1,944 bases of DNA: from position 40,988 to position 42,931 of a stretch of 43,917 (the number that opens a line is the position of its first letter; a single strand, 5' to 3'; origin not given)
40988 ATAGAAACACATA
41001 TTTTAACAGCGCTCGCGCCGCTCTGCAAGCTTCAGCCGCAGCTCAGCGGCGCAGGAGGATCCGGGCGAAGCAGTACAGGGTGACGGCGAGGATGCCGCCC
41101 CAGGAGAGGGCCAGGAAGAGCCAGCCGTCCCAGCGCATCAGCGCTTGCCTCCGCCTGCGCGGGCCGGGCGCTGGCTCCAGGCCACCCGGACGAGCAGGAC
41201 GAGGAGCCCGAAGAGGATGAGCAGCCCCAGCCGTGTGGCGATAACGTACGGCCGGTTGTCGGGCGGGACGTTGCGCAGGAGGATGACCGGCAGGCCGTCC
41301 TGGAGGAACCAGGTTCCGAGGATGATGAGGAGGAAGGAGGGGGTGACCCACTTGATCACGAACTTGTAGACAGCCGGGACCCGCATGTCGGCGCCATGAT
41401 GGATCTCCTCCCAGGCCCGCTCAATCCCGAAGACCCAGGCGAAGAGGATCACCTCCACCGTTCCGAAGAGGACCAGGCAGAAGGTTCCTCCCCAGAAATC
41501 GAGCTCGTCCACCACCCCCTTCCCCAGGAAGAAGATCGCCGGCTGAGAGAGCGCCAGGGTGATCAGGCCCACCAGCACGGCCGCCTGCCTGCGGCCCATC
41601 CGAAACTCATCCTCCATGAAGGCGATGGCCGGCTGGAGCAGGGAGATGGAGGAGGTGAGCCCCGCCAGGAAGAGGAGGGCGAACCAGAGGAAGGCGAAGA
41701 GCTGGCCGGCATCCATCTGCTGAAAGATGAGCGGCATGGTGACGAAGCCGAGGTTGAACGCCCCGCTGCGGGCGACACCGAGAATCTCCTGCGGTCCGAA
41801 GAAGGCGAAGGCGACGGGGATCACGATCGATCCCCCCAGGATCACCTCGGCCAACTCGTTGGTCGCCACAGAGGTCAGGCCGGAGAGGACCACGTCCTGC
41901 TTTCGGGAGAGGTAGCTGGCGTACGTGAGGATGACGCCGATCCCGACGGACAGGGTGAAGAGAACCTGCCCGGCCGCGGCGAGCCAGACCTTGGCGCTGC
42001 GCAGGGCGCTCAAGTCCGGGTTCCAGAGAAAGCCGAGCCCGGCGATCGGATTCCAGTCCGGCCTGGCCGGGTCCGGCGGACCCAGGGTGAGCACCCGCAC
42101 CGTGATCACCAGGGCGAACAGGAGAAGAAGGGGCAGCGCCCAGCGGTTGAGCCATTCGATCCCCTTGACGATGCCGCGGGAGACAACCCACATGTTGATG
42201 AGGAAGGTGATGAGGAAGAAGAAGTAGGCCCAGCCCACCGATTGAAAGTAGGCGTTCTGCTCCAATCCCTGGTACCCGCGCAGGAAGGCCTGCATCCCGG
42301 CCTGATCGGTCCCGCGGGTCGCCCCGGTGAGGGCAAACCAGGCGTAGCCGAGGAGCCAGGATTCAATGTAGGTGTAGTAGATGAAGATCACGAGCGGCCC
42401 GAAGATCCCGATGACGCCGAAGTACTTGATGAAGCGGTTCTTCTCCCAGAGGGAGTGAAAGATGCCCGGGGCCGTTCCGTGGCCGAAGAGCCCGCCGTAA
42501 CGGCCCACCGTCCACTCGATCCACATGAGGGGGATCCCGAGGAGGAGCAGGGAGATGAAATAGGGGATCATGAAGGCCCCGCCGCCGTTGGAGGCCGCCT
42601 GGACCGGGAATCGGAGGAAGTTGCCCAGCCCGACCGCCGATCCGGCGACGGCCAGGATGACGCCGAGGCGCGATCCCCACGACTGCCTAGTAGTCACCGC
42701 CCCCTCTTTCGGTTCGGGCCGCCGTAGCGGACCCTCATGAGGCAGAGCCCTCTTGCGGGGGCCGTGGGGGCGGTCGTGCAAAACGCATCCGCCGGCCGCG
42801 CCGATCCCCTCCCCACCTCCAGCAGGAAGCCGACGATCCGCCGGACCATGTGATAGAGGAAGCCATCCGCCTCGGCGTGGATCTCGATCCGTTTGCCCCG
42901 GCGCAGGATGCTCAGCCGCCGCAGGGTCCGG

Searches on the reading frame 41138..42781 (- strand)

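Call 14: search_protein_families(library=pfam, proteins=[window:41138-42781:-])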
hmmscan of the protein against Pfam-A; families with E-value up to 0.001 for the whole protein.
window:41138-42781:- (547 aa): 1 family
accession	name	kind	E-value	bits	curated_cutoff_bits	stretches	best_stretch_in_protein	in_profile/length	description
PF00209.24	SNF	-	1.3e-51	176.4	27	2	177-488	168-477/524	Sodium:neurotransmitter symporter family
